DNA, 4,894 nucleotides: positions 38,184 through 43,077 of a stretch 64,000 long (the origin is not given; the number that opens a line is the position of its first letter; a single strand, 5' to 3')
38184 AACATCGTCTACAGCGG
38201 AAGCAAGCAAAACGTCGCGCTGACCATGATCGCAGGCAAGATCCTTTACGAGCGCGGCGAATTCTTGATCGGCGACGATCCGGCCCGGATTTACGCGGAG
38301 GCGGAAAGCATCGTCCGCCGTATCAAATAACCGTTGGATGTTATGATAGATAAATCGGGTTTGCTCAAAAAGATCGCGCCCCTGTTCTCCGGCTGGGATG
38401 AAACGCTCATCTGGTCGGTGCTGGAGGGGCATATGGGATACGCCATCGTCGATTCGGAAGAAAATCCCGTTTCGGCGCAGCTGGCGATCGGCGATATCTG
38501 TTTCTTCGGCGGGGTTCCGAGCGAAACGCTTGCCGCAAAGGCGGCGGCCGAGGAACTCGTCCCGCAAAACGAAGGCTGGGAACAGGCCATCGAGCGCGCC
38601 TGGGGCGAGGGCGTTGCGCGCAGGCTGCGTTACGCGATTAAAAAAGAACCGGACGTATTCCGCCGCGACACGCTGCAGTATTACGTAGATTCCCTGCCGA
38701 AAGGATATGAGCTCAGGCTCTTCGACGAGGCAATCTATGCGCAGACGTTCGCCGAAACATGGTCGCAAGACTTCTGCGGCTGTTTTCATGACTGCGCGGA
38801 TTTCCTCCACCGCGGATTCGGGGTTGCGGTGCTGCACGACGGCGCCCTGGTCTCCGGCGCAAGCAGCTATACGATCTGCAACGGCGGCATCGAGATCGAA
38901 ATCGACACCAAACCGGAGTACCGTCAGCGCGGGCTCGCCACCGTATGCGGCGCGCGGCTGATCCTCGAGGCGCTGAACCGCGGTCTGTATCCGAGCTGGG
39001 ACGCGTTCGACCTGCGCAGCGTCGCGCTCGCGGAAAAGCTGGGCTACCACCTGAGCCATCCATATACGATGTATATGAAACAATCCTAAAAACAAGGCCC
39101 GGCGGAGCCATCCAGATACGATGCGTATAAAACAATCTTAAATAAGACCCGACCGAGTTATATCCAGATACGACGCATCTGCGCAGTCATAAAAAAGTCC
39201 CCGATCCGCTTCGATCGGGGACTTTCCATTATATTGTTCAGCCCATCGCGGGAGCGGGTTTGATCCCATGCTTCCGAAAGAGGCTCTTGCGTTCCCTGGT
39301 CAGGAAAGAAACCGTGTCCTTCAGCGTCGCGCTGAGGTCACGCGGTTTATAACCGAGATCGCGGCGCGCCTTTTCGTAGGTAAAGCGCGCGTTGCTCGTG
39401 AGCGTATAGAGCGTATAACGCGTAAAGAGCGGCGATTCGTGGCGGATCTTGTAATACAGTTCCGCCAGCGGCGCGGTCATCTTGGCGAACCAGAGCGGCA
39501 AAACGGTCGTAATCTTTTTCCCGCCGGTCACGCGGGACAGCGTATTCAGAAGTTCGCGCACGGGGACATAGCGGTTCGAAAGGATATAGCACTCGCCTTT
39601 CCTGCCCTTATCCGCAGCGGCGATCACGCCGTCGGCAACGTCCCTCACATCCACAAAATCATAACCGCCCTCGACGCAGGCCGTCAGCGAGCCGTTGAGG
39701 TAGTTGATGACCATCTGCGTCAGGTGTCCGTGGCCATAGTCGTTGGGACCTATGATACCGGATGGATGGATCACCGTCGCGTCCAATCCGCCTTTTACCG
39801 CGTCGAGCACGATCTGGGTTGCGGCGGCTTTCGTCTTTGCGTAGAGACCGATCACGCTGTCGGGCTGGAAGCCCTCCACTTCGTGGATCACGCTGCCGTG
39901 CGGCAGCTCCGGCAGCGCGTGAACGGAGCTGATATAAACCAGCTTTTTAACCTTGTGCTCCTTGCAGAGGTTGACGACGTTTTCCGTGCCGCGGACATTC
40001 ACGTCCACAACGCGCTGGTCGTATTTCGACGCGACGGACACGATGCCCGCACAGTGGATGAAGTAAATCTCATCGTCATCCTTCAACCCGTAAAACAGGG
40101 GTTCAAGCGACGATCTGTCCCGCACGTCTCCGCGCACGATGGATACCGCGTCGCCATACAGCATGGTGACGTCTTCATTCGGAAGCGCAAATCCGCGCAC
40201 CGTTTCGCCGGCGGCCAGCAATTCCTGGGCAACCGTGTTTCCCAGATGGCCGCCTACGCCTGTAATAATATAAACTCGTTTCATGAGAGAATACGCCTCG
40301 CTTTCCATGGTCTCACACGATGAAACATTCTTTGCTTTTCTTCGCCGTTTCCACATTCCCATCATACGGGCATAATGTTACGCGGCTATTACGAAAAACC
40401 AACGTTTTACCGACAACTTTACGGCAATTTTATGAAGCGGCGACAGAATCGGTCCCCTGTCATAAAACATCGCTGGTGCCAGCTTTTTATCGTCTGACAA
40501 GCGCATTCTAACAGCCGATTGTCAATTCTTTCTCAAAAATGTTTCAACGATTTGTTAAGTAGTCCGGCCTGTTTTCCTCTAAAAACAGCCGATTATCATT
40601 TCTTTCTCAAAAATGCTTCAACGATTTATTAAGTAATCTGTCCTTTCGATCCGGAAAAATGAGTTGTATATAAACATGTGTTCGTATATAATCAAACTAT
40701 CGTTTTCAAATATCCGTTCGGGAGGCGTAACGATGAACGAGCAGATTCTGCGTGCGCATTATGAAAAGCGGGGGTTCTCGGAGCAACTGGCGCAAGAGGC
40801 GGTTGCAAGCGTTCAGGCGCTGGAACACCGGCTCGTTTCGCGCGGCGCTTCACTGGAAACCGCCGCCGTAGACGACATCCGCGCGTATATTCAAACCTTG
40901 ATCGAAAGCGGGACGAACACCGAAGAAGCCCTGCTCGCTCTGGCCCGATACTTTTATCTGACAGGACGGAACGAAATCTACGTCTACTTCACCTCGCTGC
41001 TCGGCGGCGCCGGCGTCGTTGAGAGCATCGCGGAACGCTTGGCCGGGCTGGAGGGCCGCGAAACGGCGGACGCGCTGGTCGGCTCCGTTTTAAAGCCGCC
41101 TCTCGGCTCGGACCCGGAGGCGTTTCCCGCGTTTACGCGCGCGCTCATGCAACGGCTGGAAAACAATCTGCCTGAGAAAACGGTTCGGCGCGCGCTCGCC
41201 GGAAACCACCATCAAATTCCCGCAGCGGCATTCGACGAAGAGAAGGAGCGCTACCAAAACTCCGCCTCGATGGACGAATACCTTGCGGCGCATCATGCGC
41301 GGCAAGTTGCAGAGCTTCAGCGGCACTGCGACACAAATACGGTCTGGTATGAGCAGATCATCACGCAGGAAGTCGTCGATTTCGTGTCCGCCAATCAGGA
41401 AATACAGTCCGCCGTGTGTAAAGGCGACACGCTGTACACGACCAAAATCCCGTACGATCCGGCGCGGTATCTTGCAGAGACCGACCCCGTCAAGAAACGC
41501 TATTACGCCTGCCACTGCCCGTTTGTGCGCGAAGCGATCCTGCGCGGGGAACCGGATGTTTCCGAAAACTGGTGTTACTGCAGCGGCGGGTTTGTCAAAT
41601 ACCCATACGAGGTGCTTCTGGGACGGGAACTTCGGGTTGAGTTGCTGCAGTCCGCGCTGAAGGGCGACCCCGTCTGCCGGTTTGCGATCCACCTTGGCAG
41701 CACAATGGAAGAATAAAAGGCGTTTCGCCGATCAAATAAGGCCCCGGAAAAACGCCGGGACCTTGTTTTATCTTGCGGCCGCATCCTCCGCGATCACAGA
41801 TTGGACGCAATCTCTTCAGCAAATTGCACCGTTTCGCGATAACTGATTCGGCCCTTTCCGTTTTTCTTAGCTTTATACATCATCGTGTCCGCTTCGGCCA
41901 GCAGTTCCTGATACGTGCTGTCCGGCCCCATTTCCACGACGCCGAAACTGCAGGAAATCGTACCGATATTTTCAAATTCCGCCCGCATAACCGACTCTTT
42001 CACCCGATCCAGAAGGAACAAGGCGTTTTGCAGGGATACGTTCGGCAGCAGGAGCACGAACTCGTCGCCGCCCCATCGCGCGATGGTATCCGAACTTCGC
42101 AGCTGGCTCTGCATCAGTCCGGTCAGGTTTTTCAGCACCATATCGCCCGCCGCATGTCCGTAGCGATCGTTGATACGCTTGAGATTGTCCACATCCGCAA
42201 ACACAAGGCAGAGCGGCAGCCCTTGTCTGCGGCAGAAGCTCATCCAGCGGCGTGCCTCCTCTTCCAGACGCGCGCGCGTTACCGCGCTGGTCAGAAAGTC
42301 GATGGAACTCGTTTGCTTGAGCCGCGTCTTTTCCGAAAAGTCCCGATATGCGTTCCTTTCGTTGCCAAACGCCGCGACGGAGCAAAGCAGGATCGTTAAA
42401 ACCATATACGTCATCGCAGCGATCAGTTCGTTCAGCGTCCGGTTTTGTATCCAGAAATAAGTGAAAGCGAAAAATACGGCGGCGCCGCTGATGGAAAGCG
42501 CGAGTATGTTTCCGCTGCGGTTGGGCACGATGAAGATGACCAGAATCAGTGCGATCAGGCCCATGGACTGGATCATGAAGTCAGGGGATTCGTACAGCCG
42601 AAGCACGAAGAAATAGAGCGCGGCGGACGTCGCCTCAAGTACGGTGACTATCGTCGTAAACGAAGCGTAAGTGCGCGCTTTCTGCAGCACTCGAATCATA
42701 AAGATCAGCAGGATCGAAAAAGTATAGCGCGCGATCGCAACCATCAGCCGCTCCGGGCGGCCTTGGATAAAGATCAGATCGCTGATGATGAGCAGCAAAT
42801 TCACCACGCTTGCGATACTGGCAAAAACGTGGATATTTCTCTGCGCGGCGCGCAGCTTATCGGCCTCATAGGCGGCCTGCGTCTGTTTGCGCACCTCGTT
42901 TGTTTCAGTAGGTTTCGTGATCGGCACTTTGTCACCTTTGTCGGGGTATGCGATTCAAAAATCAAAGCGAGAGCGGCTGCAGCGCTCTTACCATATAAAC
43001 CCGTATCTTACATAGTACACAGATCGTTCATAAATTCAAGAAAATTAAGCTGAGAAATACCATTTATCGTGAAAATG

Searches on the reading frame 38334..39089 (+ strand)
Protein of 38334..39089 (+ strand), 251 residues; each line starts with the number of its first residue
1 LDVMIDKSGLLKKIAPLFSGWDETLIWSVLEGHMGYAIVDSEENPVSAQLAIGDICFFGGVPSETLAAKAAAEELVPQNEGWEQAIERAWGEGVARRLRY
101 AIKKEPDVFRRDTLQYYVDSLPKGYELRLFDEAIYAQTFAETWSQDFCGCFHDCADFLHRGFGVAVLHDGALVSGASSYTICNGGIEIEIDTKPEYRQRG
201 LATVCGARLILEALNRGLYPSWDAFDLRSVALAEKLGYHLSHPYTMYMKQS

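Call 58: search_protein_families(library=pfam, proteins=[window:38334-39089:+], max_evalue=0.0001)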
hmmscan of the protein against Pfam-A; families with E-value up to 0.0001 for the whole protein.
window:38334-39089:+ (251 aa): 2 families
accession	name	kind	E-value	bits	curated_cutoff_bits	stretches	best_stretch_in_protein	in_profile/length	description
PF12746.13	GNAT_acetyltran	-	6.7e-85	285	26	1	16-247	2-243/243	GNAT acetyltransferase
PF00583.31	Acetyltransf_1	-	1.3e-05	25.8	20.7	1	135-238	8-116/116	Acetyltransferase (GNAT) family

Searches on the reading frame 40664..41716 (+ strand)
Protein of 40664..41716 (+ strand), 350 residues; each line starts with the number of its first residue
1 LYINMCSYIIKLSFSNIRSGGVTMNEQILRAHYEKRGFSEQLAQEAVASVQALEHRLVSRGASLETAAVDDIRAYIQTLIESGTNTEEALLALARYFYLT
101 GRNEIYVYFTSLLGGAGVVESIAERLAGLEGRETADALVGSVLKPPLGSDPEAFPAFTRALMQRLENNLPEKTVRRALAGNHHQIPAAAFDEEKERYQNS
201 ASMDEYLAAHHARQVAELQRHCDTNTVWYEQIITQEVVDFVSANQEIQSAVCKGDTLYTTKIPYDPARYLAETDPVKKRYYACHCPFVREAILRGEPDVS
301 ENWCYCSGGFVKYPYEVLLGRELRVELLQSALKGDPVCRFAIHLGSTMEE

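Call 58: search_protein_families(library=pfam, proteins=[window:40664-41716:+], max_evalue=0.0001)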
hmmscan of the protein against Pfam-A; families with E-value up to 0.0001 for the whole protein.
window:40664-41716:+ (350 aa): 1 family
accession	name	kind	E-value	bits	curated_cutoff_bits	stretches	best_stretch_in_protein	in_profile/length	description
PF19641.4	DUF6144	-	1.4e-06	28.8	28.8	0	280-342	116-174/181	Family of unknown function (DUF6144)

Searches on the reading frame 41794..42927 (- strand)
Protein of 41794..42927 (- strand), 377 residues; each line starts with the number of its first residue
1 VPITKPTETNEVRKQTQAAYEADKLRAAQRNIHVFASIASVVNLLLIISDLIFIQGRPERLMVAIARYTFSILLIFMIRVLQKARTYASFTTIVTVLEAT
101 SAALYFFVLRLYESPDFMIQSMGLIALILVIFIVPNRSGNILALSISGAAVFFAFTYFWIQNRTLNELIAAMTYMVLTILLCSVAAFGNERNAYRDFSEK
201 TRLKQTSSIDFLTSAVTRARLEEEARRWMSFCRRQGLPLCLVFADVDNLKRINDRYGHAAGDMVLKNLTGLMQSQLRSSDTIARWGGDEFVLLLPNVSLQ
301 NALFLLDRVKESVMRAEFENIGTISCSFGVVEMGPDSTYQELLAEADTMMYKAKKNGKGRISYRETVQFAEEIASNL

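Call 58: search_protein_families(library=pfam, proteins=[window:41794-42927:-], max_evalue=0.0001)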
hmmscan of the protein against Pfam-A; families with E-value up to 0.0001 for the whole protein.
window:41794-42927:- (377 aa): 1 family
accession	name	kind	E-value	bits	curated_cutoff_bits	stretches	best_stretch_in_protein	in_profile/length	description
PF00990.26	GGDEF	-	9.6e-37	126.7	23.8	1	208-359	2-160/161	Diguanylate cyclase, GGDEF domain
